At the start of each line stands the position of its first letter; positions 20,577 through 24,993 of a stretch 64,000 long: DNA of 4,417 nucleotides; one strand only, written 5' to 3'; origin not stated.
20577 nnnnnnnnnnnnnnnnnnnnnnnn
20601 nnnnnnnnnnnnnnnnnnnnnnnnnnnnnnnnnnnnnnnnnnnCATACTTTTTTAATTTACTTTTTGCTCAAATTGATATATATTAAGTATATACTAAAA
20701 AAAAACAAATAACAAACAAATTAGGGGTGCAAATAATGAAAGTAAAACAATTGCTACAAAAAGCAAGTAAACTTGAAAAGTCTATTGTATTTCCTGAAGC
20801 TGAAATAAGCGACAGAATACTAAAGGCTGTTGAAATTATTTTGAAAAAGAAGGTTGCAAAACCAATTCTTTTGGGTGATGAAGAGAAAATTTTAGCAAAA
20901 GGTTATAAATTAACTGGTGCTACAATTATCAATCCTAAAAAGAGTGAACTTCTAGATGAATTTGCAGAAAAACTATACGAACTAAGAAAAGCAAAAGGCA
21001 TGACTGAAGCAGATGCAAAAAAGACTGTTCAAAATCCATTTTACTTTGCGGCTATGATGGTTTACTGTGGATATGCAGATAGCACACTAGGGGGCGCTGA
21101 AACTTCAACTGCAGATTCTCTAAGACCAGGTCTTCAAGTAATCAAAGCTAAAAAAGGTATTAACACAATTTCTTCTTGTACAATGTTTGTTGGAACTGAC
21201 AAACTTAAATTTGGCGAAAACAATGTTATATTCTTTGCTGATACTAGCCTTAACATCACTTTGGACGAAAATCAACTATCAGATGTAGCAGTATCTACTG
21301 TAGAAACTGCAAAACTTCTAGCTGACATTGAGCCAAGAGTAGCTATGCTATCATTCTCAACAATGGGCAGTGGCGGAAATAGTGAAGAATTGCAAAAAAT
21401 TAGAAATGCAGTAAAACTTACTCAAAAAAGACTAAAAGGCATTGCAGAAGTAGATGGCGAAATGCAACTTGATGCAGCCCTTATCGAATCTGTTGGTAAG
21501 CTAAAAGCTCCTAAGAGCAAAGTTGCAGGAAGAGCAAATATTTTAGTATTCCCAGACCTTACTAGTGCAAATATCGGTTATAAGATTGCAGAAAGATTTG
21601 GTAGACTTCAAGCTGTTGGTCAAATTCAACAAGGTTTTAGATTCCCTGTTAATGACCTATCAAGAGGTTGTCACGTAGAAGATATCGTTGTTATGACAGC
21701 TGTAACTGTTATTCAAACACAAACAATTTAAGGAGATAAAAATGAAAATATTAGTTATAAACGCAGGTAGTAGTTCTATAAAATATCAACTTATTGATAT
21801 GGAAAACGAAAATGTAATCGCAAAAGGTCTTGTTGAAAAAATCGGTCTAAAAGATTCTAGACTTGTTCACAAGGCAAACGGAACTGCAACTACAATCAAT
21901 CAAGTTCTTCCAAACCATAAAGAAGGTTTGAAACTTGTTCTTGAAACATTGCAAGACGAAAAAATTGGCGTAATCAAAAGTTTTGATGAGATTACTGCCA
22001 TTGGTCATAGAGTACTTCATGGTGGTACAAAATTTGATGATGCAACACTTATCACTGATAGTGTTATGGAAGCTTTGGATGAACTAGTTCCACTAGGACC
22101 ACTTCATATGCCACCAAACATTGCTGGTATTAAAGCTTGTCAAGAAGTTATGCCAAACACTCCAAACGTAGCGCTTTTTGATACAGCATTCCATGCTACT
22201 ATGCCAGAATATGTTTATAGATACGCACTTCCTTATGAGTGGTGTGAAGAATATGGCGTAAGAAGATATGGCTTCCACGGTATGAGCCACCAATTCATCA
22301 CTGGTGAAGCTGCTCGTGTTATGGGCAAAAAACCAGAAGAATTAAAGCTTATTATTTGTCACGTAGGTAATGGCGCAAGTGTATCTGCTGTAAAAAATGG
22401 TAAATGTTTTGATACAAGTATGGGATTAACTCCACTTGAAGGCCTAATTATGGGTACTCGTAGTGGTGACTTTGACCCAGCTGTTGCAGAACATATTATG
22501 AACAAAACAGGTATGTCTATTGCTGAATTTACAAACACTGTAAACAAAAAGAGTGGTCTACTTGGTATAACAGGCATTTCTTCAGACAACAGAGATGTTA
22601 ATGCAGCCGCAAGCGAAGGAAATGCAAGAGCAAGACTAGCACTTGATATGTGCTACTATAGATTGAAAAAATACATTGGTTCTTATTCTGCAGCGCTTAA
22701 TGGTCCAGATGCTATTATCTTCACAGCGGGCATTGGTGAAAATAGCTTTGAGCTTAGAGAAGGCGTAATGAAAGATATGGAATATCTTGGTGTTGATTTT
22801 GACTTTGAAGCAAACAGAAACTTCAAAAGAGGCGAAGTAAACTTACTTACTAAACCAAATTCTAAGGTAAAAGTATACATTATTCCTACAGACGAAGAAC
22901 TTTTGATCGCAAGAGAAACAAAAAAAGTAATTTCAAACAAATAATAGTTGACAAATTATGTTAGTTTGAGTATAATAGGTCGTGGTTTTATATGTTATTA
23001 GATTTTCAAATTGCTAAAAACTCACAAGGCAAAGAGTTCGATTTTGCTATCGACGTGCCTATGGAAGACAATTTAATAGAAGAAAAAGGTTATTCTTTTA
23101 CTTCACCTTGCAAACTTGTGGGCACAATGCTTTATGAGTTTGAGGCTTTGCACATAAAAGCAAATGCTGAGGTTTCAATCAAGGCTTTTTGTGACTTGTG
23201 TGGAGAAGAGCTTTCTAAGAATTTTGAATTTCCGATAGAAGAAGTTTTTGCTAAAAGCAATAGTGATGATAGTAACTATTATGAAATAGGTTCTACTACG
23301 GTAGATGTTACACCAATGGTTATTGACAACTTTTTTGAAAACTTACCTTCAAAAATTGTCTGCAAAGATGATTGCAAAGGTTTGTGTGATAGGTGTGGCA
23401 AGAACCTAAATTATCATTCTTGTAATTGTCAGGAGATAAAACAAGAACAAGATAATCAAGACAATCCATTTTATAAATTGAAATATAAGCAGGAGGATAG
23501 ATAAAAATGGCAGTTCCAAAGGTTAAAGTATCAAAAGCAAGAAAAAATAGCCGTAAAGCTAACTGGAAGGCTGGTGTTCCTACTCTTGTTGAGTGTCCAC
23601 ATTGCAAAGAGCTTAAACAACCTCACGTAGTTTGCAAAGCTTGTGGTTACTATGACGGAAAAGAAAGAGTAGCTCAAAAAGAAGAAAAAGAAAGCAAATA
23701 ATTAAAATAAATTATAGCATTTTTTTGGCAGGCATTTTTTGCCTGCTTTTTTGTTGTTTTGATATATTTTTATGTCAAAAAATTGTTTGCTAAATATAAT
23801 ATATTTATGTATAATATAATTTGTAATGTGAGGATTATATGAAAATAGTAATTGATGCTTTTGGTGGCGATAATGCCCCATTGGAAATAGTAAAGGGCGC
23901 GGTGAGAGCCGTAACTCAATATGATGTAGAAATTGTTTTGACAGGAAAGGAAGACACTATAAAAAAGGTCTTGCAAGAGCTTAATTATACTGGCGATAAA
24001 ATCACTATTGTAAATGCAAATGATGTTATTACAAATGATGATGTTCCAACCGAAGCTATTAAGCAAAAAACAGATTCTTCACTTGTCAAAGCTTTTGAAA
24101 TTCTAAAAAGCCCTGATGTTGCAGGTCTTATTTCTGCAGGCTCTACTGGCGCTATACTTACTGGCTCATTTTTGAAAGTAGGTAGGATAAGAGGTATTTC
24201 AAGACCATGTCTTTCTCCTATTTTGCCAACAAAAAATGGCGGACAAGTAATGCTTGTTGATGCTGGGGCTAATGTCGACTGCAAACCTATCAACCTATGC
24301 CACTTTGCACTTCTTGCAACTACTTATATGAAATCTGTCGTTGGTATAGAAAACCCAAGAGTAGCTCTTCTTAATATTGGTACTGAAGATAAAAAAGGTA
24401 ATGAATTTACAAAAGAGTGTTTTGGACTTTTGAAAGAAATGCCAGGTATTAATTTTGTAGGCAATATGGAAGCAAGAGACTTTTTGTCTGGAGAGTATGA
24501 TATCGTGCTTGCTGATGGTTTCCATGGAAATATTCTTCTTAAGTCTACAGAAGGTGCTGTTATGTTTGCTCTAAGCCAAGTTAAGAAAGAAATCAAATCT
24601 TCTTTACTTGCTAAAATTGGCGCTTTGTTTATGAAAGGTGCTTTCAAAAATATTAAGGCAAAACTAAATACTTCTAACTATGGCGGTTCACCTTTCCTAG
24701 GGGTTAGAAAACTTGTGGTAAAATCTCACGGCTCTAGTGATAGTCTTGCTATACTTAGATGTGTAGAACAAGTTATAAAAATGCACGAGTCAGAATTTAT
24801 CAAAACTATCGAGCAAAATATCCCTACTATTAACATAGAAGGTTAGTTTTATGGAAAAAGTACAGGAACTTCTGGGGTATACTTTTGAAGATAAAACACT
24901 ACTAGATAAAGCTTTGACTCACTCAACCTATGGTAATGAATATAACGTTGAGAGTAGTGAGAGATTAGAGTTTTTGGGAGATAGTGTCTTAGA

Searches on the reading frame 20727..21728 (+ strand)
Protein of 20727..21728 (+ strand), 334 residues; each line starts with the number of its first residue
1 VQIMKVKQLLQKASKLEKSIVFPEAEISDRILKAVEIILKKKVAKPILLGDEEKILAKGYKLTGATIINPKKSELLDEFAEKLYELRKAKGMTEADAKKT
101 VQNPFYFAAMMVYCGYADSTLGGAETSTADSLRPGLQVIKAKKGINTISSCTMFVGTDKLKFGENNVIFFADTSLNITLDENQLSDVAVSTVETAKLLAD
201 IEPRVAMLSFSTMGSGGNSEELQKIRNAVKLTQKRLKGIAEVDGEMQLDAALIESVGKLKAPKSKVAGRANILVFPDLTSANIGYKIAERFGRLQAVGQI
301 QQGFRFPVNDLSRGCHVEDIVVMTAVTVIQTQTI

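Call 68: search_protein_families(library=pfam, proteins=[window:20727-21728:+], max_evalue=0.00001)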
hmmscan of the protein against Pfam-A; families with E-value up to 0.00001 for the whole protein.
window:20727-21728:+ (334 aa): 1 family
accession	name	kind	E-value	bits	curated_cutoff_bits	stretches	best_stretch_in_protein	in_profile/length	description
PF01515.24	PTA_PTB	-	1.7e-102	343.6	24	1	7-328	4-319/319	Phosphate acetyl/butaryl transferase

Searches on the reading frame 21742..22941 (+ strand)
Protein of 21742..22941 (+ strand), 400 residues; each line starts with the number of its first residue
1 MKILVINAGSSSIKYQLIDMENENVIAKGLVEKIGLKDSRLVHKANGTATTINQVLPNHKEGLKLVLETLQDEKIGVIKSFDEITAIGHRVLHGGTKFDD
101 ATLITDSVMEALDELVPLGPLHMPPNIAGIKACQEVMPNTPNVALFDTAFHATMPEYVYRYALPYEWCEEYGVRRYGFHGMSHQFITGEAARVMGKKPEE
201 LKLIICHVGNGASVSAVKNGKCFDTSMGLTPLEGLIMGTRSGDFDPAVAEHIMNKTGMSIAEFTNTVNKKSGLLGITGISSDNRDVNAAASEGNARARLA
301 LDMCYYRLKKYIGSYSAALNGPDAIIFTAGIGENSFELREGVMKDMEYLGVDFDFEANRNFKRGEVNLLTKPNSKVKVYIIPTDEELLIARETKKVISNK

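Call 68: search_protein_families(library=pfam, proteins=[window:21742-22941:+], max_evalue=0.00001)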
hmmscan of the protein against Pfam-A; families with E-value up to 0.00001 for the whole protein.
window:21742-22941:+ (400 aa): 1 family
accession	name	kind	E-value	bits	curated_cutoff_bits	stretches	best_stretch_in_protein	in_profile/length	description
PF00871.23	Acetate_kinase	-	5.1e-155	516.4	22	1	2-391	1-392/392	Acetokinase family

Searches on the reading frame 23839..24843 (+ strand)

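Call 68: search_protein_families(library=pfam, proteins=[window:23839-24843:+], max_evalue=0.00001)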
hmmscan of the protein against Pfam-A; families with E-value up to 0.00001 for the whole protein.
window:23839-24843:+ (335 aa): 1 family
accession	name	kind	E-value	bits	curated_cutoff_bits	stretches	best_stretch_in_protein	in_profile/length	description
PF02504.20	FA_synthesis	-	1.2e-101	340.5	29.1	1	1-322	1-323/324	Fatty acid synthesis protein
